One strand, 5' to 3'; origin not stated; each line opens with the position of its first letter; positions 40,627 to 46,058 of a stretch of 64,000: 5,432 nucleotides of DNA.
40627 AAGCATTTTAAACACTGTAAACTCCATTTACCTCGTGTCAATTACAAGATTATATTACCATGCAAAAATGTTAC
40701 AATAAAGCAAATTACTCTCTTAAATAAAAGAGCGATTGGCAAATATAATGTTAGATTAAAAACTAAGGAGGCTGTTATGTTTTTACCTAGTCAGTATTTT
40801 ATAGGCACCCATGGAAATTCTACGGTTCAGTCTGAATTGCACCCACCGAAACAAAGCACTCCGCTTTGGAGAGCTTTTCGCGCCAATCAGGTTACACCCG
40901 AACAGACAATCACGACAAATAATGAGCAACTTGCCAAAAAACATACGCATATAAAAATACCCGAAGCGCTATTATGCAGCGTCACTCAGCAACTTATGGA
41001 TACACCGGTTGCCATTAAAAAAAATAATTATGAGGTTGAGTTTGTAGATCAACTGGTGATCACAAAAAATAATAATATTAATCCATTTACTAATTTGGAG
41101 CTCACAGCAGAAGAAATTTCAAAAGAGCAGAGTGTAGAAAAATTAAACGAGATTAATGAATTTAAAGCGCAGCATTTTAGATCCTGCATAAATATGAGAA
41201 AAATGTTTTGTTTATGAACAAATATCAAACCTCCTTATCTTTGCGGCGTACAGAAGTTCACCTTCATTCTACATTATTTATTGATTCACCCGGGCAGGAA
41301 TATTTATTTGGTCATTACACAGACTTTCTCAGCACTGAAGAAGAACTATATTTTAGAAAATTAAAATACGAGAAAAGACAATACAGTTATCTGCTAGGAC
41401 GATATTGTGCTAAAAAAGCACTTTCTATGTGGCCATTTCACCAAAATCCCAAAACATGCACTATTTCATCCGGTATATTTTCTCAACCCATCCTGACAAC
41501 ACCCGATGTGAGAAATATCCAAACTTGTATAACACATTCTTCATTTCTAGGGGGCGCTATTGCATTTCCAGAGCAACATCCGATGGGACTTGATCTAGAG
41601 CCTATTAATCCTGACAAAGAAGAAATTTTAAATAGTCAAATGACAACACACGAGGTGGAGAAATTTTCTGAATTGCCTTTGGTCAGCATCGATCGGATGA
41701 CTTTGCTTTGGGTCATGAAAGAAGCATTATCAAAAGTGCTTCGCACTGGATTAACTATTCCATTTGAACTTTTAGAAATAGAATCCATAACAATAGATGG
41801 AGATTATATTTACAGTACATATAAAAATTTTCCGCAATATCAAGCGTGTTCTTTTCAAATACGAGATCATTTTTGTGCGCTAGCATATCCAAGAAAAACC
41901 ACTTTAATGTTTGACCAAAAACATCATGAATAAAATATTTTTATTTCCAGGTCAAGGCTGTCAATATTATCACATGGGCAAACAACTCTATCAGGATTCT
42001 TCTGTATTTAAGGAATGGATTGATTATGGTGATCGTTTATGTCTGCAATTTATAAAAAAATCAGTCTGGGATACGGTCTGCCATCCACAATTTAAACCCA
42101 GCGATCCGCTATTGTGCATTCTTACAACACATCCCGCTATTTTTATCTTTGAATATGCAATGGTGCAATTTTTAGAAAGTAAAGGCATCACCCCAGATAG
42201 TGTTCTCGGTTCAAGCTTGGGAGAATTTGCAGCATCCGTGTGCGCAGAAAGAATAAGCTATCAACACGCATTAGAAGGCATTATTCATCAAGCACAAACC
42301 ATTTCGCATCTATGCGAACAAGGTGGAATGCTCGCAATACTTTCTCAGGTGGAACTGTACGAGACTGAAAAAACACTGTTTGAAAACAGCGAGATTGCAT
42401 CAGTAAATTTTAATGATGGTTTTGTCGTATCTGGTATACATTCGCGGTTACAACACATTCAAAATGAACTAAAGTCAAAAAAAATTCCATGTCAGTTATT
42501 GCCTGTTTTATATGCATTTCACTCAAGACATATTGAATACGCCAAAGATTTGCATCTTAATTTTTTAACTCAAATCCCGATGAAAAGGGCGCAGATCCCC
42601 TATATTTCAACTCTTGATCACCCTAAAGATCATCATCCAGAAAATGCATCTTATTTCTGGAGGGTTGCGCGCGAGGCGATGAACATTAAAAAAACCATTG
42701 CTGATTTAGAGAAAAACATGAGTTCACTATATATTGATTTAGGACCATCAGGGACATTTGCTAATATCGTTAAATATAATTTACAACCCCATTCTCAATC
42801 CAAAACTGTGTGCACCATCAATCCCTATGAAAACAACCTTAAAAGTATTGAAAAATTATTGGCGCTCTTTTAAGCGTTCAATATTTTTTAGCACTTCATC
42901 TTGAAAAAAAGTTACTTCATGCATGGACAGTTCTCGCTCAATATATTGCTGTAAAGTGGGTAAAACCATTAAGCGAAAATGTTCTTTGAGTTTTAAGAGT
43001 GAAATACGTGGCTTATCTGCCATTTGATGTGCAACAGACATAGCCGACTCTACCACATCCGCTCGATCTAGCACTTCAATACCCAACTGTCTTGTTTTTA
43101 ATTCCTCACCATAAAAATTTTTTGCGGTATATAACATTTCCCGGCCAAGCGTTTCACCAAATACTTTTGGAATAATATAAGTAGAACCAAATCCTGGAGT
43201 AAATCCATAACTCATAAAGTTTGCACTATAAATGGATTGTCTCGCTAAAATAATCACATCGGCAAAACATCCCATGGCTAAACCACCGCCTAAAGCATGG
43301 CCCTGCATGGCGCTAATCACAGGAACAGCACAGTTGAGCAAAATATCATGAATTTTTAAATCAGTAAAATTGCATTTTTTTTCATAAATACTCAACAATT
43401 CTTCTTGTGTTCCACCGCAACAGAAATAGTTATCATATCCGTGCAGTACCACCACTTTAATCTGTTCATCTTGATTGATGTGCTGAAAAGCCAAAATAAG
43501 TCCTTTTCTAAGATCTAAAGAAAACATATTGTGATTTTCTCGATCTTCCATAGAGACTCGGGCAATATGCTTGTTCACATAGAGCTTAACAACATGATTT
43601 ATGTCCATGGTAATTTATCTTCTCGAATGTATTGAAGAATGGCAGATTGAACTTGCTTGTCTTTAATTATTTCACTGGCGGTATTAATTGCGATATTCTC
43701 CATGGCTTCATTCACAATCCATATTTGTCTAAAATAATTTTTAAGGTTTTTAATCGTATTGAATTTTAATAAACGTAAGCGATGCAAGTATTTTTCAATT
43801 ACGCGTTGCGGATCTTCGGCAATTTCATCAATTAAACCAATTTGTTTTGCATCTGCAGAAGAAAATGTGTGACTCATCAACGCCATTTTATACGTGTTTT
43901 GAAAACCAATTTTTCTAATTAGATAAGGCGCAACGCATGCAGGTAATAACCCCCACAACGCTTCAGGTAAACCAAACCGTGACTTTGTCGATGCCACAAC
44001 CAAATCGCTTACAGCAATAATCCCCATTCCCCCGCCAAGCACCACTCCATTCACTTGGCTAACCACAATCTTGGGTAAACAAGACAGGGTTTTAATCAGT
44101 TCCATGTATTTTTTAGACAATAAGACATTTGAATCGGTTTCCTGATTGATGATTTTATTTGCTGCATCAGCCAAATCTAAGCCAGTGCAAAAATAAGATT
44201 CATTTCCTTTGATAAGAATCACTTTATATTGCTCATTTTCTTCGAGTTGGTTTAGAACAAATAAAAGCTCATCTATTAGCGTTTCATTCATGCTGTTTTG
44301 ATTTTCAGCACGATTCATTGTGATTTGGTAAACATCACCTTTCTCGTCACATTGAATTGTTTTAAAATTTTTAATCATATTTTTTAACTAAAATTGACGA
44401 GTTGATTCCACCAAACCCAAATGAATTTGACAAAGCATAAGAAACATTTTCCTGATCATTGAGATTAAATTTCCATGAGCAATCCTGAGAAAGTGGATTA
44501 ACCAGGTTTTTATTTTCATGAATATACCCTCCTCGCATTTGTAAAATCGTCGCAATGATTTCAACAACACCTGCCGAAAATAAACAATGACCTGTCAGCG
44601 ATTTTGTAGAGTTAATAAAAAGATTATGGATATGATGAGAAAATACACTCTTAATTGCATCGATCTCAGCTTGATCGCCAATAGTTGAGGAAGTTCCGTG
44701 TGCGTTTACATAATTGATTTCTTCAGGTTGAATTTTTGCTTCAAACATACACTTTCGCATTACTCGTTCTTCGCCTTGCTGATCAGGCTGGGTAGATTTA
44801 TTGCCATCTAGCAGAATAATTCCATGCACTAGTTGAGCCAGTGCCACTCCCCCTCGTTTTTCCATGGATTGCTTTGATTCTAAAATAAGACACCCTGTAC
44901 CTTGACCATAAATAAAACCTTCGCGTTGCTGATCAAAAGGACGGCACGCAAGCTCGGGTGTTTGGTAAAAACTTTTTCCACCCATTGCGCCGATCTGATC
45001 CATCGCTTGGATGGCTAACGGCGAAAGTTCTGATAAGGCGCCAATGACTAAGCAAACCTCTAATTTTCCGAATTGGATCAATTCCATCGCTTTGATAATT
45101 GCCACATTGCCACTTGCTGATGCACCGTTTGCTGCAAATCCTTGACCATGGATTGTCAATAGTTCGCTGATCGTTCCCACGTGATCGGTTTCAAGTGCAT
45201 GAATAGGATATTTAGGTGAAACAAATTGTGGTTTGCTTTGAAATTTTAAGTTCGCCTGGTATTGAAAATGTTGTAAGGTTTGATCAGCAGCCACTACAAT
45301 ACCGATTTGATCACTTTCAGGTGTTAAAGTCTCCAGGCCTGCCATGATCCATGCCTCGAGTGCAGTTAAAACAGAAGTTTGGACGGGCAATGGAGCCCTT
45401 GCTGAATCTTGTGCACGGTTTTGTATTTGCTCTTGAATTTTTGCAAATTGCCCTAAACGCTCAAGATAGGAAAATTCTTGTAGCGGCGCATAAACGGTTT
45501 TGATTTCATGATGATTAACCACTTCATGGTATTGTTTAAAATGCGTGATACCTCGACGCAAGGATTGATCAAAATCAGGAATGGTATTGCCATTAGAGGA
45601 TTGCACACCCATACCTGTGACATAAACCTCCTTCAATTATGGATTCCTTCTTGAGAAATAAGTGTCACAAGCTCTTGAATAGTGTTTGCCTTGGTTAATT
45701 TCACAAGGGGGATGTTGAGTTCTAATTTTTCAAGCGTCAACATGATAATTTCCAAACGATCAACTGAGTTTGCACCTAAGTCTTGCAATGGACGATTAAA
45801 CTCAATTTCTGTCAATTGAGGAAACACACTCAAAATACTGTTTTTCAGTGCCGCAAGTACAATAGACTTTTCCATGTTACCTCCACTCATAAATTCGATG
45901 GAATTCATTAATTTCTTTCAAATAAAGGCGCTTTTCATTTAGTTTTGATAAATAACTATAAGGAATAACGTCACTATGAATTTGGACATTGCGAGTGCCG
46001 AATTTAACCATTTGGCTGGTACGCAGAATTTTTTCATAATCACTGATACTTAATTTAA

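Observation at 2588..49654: A trans-AT PKS cluster of about 47 kb with a full beta-branching cassette and a dense set of oxygenases, a likely new polyketide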

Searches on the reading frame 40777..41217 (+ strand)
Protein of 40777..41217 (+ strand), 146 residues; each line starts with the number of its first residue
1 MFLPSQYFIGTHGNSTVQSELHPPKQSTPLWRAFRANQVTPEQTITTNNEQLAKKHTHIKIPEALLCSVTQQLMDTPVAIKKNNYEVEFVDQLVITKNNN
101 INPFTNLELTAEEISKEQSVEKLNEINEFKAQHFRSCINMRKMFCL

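Call 22: search_protein_families(library=pfam, proteins=[window:40777-41217:+], max_evalue=1)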
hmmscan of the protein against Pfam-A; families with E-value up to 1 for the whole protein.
window:40777-41217:+ (146 aa): 2 families
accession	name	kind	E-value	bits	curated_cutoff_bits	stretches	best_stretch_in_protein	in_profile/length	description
PF04564.21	U-box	-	3.1e-05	24.5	21.4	1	61-133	1-71/73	U-box domain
PF09501.15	Bac_small_YrzI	-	0.07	13.7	23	1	109-127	17-35/45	Probable sporulation protein (Bac_small_yrzI)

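Call 68: search_protein_families(library=ncbifam, proteins=[window:40777-41217:+], max_evalue=0.001)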
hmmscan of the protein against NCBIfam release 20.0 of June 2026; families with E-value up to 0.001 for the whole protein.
window:40777-41217:+ (146 aa): 0 families

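Call 98: predict_structure(protein=window:40777-41217:+)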
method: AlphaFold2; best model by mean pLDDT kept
length: 146 residues; sequences in the alignment: 1
mean_pLDDT: 36.2   pTM: 0.18
mean pLDDT of the five models: 36.2, 33.1, 30.5, 29.2, 27.9
residues with pLDDT >= 90: 0; 70-90: 0; 50-70: 2; < 50: 144
segments of 3 or more residues with pLDDT < 50: 1-5, 7-10, 12-146
pLDDT, mean of each block of 10 residues (from residue 1): 45 45 44 37 35 33 34 34 30 29 29 40 41 35 33
secondary structure, 60 per line:
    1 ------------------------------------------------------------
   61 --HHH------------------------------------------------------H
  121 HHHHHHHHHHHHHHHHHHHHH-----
elements in order: H120-141

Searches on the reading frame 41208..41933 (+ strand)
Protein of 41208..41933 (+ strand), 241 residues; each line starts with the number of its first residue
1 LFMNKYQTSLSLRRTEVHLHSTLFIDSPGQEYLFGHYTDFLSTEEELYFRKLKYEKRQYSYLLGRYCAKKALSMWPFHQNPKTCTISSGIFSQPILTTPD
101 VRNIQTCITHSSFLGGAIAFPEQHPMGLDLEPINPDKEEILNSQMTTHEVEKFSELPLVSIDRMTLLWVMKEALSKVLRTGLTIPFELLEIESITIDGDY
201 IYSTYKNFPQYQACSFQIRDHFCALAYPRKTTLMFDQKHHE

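Call 3: search_protein_families(library=pfam, proteins=[window:41208-41933:+])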
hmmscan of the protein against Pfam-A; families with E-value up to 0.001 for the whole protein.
window:41208-41933:+ (241 aa): 1 family
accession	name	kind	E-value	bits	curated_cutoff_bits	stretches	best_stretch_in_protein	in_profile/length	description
PF01648.25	ACPS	-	3.4e-12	46.8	25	1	126-224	2-109/111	4'-phosphopantetheinyl transferase superfamily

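Call 68: search_protein_families(library=ncbifam, proteins=[window:41208-41933:+], max_evalue=0.001)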
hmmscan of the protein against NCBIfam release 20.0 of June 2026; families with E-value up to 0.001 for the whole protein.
window:41208-41933:+ (241 aa): 2 families
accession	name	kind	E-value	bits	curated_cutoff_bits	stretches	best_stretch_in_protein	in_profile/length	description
TIGR00556.1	pantethn_trn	domain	0.00011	22.3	45.35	0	124-185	3-72/128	phosphopantetheine--protein transferase domain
NF042923.1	4PPT_Npt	exception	0.00093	18.5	370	0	44-177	28-153/223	4'-phosphopantetheinyl transferase Npt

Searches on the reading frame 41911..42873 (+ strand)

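Call 3: search_protein_families(library=pfam, proteins=[window:41911-42873:+])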
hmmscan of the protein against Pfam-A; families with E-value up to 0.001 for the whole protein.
window:41911-42873:+ (320 aa): 1 family
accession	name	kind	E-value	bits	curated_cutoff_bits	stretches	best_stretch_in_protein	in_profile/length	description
PF00698.26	Acyl_transf_1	-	1e-31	111.1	32.7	1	9-310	1-298/319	Acyl transferase domain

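Call 68: search_protein_families(library=ncbifam, proteins=[window:41911-42873:+], max_evalue=0.001)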
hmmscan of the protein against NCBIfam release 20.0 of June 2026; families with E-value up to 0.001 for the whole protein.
window:41911-42873:+ (320 aa): 8 families
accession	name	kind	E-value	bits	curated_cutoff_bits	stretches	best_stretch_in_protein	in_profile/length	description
NF045894.1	PKS_plus_SDR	equivalog_domain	2.6e-48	164.5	1740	1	7-313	531-835/1515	type I polyketide synthase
TIGR00128.1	fabD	equivalog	3.9e-30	105.3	260.9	1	9-280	4-276/290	ACP S-malonyltransferase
TIGR03131.1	malonate_mdcH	equivalog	2.5e-21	76.4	297.9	1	74-279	56-264/297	malonate decarboxylase subunit epsilon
NF037940.1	PKS_MbtD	equivalog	1.1e-17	63.4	1150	1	7-276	91-359/978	mycobactin polyketide synthase MbtD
NF040607.1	mycolic_Pks13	equivalog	2.7e-16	58.2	2100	1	8-281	665-944/1680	polyketide synthase Pks13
NF037941.1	PKS_NbtC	equivalog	4.2e-16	58.1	1150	1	10-298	99-392/1027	nocobactin polyketide synthase NbtC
NF041183.1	Pks2_ls1_myc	equivalog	2.2e-15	54.7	2400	1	9-256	534-779/2086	sulfolipid-1 biosynthesis phthioceranic/hydroxyphthioceranic acid synthase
TIGR02813.1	omega_3_PfaA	subfamily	6.6e-11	39.7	1010.1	1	10-305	583-894/2582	polyketide-type polyunsaturated fatty acid synthase PfaA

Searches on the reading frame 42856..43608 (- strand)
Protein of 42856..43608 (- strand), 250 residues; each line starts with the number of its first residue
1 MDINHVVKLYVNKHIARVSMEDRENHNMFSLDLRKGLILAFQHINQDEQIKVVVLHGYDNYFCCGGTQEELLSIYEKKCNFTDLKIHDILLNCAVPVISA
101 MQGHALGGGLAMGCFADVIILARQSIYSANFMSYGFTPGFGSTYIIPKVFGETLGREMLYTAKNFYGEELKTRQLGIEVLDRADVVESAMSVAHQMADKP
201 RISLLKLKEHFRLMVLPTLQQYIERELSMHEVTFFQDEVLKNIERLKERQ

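Call 3: search_protein_families(library=pfam, proteins=[window:42856-43608:-])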
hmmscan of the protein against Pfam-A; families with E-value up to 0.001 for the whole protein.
window:42856-43608:- (250 aa): 2 families
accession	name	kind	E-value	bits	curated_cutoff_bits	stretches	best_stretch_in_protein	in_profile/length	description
PF00378.25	ECH_1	-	7.2e-53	179.9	27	1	12-249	3-243/251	Enoyl-CoA hydratase/isomerase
PF16113.10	ECH_2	-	1.1e-14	55.2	27.2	1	17-198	3-190/335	Enoyl-CoA hydratase/isomerase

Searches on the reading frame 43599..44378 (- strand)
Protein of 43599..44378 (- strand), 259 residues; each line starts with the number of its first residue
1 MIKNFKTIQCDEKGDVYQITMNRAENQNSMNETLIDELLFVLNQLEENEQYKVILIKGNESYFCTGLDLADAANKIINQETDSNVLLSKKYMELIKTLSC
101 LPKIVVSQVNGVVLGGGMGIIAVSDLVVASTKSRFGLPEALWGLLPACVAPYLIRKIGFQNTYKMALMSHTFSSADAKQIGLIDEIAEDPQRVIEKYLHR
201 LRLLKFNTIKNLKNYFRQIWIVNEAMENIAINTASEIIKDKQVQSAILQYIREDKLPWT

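Call 3: search_protein_families(library=pfam, proteins=[window:43599-44378:-])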
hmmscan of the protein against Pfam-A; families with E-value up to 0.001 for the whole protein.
window:43599-44378:- (259 aa): 2 families
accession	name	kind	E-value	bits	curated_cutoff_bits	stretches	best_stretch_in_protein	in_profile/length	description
PF00378.25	ECH_1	-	9.2e-47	159.9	27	1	13-258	3-248/251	Enoyl-CoA hydratase/isomerase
PF16113.10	ECH_2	-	7.8e-30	104.9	27.2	1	18-220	3-203/335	Enoyl-CoA hydratase/isomerase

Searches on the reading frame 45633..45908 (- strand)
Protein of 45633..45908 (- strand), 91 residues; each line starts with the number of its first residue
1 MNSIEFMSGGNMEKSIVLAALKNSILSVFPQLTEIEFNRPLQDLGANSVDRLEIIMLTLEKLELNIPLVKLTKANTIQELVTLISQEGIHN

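Call 22: search_protein_families(library=pfam, proteins=[window:45633-45908:-], max_evalue=1)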
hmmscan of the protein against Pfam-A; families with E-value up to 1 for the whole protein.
window:45633-45908:- (91 aa): 1 family
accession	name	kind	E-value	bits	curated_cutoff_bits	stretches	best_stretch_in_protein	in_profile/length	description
PF00550.31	PP-binding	-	7e-07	29.8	20.8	1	24-84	6-67/67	Phosphopantetheine attachment site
